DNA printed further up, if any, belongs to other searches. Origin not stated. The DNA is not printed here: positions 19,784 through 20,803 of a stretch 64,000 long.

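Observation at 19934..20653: Opsin carries a DTS helix-C motif with His at the BR-Thr46 position (donor-less pump signature)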

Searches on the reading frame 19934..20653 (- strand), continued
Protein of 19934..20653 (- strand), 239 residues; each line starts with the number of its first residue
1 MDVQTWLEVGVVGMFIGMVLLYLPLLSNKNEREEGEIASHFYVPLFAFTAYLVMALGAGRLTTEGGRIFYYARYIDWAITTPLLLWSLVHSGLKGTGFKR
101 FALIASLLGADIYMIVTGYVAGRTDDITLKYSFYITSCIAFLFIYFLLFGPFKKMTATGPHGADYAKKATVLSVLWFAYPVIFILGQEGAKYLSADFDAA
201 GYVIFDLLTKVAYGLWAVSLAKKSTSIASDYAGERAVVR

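Call 34: search_solved_structures(query=window:19934-20653:-, max_evalue=1e-29, show_alignments=5)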
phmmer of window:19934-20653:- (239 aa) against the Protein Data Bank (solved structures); distinct sequences matched with E-value up to 1e-29: 8.
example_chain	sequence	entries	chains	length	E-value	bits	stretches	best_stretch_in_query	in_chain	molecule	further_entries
8xx8_A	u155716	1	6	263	1.4e-41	146.1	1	4-225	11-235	Rhodopsin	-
7zou_A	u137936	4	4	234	3.1e-33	118.8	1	4-231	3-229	Synechocystis halorhodopsin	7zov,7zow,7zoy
8anq_B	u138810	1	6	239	1.3e-31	113.5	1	36-219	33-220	Bacteriorhodopsin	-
6wp8_A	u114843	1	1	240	1.5e-31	113.3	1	4-219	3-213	Proton-pumping rhodopsin chloride pump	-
6kfq_A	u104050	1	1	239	6.4e-31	111.2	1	5-229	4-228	Rhodopsin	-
6k6i_A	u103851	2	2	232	1.7e-30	109.9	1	4-219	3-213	Cyanobacterial chloride importer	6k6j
6xl3_A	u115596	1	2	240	1.9e-30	109.7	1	4-219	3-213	Mastigocladopsis repens rhodopsin chloride pump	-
6k6k_A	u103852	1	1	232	4.6e-30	108.4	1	4-219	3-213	Cyanobacterial chloride importer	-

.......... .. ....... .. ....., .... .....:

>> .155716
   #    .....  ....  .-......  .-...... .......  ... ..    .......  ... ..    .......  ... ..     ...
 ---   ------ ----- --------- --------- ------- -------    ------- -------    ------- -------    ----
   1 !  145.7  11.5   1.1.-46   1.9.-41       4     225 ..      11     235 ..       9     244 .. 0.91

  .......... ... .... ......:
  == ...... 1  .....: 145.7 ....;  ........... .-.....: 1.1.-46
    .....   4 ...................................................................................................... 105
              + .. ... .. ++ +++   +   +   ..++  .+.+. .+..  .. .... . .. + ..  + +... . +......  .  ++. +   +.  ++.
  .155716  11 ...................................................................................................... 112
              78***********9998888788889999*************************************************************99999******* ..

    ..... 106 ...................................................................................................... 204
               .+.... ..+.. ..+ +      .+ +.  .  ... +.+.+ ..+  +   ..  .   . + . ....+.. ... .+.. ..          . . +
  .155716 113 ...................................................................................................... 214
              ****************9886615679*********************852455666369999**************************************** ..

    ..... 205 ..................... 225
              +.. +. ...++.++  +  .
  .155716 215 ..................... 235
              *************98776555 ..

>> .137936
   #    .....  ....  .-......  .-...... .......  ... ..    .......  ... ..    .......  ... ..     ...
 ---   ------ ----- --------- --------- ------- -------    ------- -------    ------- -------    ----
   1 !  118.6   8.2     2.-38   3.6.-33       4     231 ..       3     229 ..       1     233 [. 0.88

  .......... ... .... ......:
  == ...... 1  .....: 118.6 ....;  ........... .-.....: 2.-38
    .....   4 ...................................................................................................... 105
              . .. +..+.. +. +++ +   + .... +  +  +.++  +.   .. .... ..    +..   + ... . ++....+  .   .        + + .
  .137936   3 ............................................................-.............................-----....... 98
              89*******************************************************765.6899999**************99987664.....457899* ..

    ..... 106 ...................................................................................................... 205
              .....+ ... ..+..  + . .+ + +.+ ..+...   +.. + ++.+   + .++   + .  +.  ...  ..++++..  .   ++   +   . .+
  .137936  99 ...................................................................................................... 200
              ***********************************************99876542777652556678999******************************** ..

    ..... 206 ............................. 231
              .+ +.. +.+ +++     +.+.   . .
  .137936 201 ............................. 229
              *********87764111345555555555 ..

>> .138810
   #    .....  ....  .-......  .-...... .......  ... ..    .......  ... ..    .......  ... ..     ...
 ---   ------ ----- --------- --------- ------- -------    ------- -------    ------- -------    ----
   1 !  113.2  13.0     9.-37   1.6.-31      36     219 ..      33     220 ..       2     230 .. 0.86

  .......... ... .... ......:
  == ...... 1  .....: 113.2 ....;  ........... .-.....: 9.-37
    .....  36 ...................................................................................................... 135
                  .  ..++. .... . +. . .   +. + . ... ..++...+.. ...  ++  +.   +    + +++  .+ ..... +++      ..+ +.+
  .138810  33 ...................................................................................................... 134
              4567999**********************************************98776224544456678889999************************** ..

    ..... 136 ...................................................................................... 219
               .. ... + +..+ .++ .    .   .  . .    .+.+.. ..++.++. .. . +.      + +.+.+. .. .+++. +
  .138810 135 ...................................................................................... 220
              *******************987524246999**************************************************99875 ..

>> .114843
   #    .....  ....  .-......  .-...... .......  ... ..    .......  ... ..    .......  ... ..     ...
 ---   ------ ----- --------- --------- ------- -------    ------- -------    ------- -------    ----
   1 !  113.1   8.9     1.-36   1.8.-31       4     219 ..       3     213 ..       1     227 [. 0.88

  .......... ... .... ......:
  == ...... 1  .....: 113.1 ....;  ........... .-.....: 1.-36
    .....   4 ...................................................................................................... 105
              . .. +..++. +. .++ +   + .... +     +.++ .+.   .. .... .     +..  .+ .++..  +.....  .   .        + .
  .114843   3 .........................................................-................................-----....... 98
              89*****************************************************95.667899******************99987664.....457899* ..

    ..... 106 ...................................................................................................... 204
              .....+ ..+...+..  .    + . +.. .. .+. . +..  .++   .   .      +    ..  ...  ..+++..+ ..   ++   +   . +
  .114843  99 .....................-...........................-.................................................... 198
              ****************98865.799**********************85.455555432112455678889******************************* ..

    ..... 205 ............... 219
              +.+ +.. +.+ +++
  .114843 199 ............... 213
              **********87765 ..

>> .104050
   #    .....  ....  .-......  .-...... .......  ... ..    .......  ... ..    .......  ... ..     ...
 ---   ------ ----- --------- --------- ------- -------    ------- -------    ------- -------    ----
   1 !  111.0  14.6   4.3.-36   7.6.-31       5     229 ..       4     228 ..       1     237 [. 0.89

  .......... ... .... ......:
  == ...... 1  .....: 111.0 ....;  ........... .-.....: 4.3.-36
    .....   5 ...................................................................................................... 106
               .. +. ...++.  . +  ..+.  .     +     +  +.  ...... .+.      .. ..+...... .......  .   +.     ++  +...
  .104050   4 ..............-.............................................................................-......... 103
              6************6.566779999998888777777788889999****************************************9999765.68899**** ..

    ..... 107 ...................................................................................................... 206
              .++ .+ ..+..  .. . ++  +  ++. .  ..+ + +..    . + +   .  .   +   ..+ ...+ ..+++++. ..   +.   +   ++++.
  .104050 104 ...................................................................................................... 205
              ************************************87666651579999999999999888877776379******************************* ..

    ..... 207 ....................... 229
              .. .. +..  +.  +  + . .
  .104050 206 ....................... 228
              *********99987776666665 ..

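Call 39: search_dna_similar(query=P0090, collection=plasmids, mode=protein, max_rows=30)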
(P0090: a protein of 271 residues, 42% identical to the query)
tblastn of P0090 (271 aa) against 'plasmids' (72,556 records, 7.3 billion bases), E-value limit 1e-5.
Records with a match: 9; places in all: 9; records where one place covers at least 80% of the query: 2.
Best place of each record, by identity: <60% 9.
By first word of the organism name: Methylobacterium 2; Pantoea 2; Deinococcus 1; Sphingomonas 1; Haloplanus 1; Salinibacter 1; Haloarcula 1.
By predicted mobility (MOB-suite, as given by PLSDB): non-mobilizable 8; mobilizable 1.
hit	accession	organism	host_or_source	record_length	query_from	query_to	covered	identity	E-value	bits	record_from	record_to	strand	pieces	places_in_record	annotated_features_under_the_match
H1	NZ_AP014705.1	Methylobacterium aquaticum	-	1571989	1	217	80%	48.7%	3e-44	166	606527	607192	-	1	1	none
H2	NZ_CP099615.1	Methylobacterium sp.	Arabidopsis thaliana,pure culture,leaf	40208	1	217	80%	46.0%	5e-38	148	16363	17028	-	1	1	bacteriorhodopsin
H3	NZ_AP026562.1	Deinococcus aetherius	-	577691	6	217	78%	38.3%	5e-22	102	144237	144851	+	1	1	bacteriorhodopsin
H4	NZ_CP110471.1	Pantoea anthophila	Wampee planting region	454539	9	216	77%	37.9%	7e-31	128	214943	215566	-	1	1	bacteriorhodopsin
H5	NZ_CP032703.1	Pantoea soli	single isolate,soil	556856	9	216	77%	37.9%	1e-29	124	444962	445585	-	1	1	bacteriorhodopsin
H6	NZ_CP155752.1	Sphingomonas parapaucimobilis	Chinese cabbage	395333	5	216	78%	36.4%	4e-26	114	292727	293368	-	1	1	bacteriorhodopsin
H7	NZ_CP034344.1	Haloplanus rallus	cell culture,Non-purified solar salt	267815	6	217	78%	35.5%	2e-23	106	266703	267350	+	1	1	bacteriorhodopsin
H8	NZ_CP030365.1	Salinibacter ruber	-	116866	7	217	78%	31.8%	3e-11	71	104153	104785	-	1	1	bacteriorhodopsin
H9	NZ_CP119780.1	Haloarcula litorea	cell culture,sediment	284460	50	215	61%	34.7%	9e-8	60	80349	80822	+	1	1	bacteriorhodopsin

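Call 40: get_annotated_region(hit=H1, flank=4000)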
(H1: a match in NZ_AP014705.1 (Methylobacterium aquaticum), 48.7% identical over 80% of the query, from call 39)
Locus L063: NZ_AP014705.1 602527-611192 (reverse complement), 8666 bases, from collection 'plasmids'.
description: Methylobacterium aquaticum strain MA-22A plasmid pMaq22A_1p, complete sequence
organism: Methylobacterium aquaticum (NCBI taxid 270351)
taxonomy: Bacteria; Pseudomonadota; Alphaproteobacteria; Hyphomicrobiales; Methylobacteriaceae; Methylobacterium; Methylobacterium aquaticum
host: -; source: -; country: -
typing (MOB-suite, as given by PLSDB): mobilizable; relaxase MOBP
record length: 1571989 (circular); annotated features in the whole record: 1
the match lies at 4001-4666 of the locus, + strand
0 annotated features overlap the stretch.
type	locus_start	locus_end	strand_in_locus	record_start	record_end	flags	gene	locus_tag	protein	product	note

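Call 41: get_annotated_region(hit=H2, flank=4000)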
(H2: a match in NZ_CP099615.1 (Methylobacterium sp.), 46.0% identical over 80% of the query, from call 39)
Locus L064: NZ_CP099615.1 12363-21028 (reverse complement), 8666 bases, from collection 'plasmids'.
description: Methylobacterium sp. strain bacterial plasmid unnamed3, complete sequence
organism: Methylobacterium sp. (NCBI taxid 409)
taxonomy: Bacteria; Pseudomonadota; Alphaproteobacteria; Hyphomicrobiales; Methylobacteriaceae; Methylobacterium; Methylobacterium sp.
host: -; source: Arabidopsis thaliana,pure culture,leaf; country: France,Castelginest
typing (MOB-suite, as given by PLSDB): non-mobilizable
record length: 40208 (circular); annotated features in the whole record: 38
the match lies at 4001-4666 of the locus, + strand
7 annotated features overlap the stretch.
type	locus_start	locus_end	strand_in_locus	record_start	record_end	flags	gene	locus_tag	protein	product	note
CDS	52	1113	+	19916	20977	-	-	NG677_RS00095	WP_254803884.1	FAD-binding domain-containing protein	-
CDS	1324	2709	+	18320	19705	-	-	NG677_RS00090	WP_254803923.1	methyl-accepting chemotaxis protein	GO:0007165 - signal transduction [Evidence IEA]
CDS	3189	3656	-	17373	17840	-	-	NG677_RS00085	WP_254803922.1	hypothetical protein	-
CDS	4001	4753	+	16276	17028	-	-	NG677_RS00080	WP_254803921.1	bacteriorhodopsin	GO:0006811 - monoatomic ion transport [Evidence IEA]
CDS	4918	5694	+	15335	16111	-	-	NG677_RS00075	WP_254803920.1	Brp/Blh family beta-carotene 15,15'-dioxygenase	-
CDS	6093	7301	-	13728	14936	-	-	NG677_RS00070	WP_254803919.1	IS91 family transposase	-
CDS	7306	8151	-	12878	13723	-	-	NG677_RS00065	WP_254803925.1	tyrosine-type recombinase/integrase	GO:0015074 - DNA integration [Evidence IEA]; GO:0006310 - DNA recombination [Evidence IEA]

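Call 42: get_annotated_region(hit=H4, flank=1500)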
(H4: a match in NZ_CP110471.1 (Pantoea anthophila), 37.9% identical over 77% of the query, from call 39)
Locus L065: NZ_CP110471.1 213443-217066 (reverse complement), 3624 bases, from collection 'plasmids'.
description: Pantoea anthophila strain CL1 plasmid unnamed1, complete sequence
organism: Pantoea anthophila (NCBI taxid 470931)
taxonomy: Bacteria; Pseudomonadota; Gammaproteobacteria; Enterobacterales; Erwiniaceae; Pantoea; Pantoea anthophila
host: -; source: Wampee planting region; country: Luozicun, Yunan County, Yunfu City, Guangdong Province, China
typing (MOB-suite, as given by PLSDB): non-mobilizable; replicon rep_cluster_1232
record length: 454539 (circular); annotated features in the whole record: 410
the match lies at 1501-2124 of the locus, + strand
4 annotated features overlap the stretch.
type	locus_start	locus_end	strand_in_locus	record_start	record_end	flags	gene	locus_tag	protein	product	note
CDS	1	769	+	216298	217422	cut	-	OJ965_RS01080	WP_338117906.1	MFS transporter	GO:0055085 - transmembrane transport [Evidence IEA]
CDS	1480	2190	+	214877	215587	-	-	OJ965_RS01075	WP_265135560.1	bacteriorhodopsin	GO:0006811 - monoatomic ion transport [Evidence IEA]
CDS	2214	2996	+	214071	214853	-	-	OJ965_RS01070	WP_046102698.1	Brp/Blh family beta-carotene 15,15'-dioxygenase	-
CDS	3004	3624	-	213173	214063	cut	-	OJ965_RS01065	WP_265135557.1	LysR substrate-binding domain-containing protein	-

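Call 43: get_annotated_region(hit=H6, flank=1500)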
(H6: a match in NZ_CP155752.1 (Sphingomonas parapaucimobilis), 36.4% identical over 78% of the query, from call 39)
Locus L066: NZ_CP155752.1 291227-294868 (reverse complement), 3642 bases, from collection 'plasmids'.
description: Sphingomonas parapaucimobilis strain YK209 plasmid unnamed4, complete sequence
organism: Sphingomonas parapaucimobilis (NCBI taxid 28213)
taxonomy: Bacteria; Pseudomonadota; Alphaproteobacteria; Sphingomonadales; Sphingomonadaceae; Sphingomonas; Sphingomonas parapaucimobilis
host: -; source: Chinese cabbage; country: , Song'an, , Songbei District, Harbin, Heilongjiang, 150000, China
typing (MOB-suite, as given by PLSDB): non-mobilizable
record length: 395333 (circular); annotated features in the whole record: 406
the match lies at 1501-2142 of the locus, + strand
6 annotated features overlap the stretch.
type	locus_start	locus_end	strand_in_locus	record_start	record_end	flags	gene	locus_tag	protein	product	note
CDS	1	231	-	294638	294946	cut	-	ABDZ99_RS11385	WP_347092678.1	chorismate mutase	-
CDS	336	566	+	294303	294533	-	-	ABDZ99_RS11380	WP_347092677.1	hypothetical protein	-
CDS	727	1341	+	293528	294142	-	rpsD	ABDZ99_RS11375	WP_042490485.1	30S ribosomal protein S4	GO:0006412 - translation [Evidence IEA]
CDS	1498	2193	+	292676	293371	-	-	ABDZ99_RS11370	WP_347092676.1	bacteriorhodopsin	GO:0006811 - monoatomic ion transport [Evidence IEA]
CDS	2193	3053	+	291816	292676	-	-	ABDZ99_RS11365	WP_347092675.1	Brp/Blh family beta-carotene 15,15'-dioxygenase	-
CDS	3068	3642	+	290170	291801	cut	-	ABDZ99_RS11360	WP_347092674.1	M28 family peptidase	-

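Call 49: find_encoding_contigs(protein=window:19934-20653:-, flank=3000, max_places=3)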
Protein window:19934-20653:- (239 aa): no gene with exactly this product is on record in the collection.

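Call 50: find_encoding_contigs(protein=P0001, flank=2000, max_places=3)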
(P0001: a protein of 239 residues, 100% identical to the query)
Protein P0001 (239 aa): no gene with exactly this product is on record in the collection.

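Call 51: find_encoding_contigs(protein=P0002, flank=9000, max_places=2)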
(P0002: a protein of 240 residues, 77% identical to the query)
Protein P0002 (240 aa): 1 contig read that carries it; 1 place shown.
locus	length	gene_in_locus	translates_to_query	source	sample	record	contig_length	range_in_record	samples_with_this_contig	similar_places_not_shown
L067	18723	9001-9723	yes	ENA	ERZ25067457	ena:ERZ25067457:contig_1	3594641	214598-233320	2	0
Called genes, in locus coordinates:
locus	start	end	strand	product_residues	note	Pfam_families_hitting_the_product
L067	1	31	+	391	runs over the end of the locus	PF01757:Acyl_transf_3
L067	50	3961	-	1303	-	PF02463:SMC_N, PF13175:AAA_15 (faint), PF13304:AAA_21 (faint), PF13476:AAA_23, PF02463:SMC_N, PF06470:SMC_hinge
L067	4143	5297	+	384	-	-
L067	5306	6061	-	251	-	PF23441:SDR, PF00106:adh_short, PF08659:KR, PF13561:adh_short_C2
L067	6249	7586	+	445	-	-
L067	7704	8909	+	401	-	-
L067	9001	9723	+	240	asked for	PF01036:Bac_rhodopsin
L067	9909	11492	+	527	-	PF00890:FAD_binding_2 (faint), PF01266:DAO (weak), PF01593:Amino_oxidase, PF07992:Pyr_redox_2 (faint), PF13450:NAD_binding_8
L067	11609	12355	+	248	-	PF00494:SQS_PSY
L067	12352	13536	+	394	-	PF05834:Lycopene_cycl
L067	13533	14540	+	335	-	PF15461:BCD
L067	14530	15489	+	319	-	PF00348:polyprenyl_synt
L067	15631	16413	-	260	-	PF00730:HhH-GPD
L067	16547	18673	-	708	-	PF07719:TPR_2 (faint), PF13428:TPR_14 (faint), PF13525:YfiO (weak), PF01464:SLT, PF27553:SLT_superhelical (weak)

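Call 60: predict_structure(alignment_id=A1)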
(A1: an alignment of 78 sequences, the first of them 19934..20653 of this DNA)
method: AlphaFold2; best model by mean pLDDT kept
length: 239 residues; sequences in the alignment: 78
mean_pLDDT: 92.7   pTM: 0.88
mean pLDDT of the five models: 92.7, 92.7, 92.5, 92.0, 91.6
residues with pLDDT >= 90: 202; 70-90: 22; 50-70: 13; < 50: 2
segments of 3 or more residues with pLDDT < 50: none
pLDDT, mean of each block of 10 residues (from residue 1): 96 99 91 89 98 97 94 98 97 88 96 98 96 97 98 94 96 96 95 95 98 96 67 51
secondary structure, 60 per line:
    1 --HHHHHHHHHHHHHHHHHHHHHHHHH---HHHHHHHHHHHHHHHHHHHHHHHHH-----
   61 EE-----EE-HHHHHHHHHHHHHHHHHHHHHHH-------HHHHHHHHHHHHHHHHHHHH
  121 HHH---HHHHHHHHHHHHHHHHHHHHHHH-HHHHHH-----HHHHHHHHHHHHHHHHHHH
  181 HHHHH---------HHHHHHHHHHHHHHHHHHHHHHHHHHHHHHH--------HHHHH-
elements in order: H3-27 H31-55 H71-93 H101-123 H127-149 H151-156 H162-185 H195-225 H234-238

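Call 64: fold_search(model_id=the predicted structure, library=pdb)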
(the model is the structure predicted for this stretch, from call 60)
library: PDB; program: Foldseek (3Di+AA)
matches with E <= 10: 1101; with E <= 0.001: 340
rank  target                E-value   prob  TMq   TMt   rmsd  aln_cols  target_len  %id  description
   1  8xx8_C                5.3e-15  1.00  0.91  0.85   1.6       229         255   39  Structure of Glycilhalorhodopsin from Salinarimonas soli (released 2024-10-16)
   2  8xx8_A                1.1e-14  1.00  0.91  0.86   1.6       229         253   39  Structure of Glycilhalorhodopsin from Salinarimonas soli (released 2024-10-16)
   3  8xx8_B                1.7e-14  1.00  0.92  0.88   2.5       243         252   38  Structure of Glycilhalorhodopsin from Salinarimonas soli (released 2024-10-16)
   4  8xx8_D                2.1e-14  1.00  0.91  0.86   1.6       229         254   39  Structure of Glycilhalorhodopsin from Salinarimonas soli (released 2024-10-16)
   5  8anq_C                5.5e-13  1.00  0.86  0.91   1.9       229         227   32  Crystal structure of the microbial rhodopsin from Sphingomonas paucimobilis (SpaR) (released 2023-05-03)
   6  6k6k                  8.5e-13  1.00  0.86  0.93   1.5       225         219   34  The crystal structure of light-driven cyanobacterial chloride importer (N63A/P118A) Mastigocladopsis repens (released 2020-06-03)
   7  6wp8                  8.5e-13  1.00  0.86  0.93   1.6       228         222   34  Proton-pumping mutant of Mastigocladopsis repens rhodopsin chloride pump (released 2020-07-29)
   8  8anq_B                8.5e-13  1.00  0.86  0.90   2.0       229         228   32  Crystal structure of the microbial rhodopsin from Sphingomonas paucimobilis (SpaR) (released 2023-05-03)
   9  6k6i                  1.1e-12  1.00  0.86  0.93   1.6       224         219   34  The crystal structure of light-driven cyanobacterial chloride importer from Mastigocladopsis repens (released 2020-06-03)
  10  8anq_A                1.1e-12  1.00  0.85  0.90   1.9       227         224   32  Crystal structure of the microbial rhodopsin from Sphingomonas paucimobilis (SpaR) (released 2023-05-03)
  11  7zoy                  1.3e-12  1.00  0.86  0.91   1.8       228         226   33  Crystal structure of Synechocystis halorhodopsin (SyHR), SO4-bound form, ground state (released 2022-11-09)
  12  8anq_Y                1.8e-12  1.00  0.85  0.91   1.9       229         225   32  Crystal structure of the microbial rhodopsin from Sphingomonas paucimobilis (SpaR) (released 2023-05-03)
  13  1q5i_A                2.2e-12  1.00  0.82  0.87   1.7       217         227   31  Crystal structure of bacteriorhodopsin mutant P186A crystallized from bicelles (released 2004-01-06)
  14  1kme_A                2.9e-12  1.00  0.82  0.86   1.8       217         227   31  CRYSTAL STRUCTURE OF BACTERIORHODOPSIN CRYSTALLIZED FROM BICELLES (released 2002-02-13)
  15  7w74_A                3.2e-12  1.00  0.88  0.93   1.5       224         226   33  Crystal structure of DTG rhodopsin from Pseudomonas putida (released 2022-02-23)
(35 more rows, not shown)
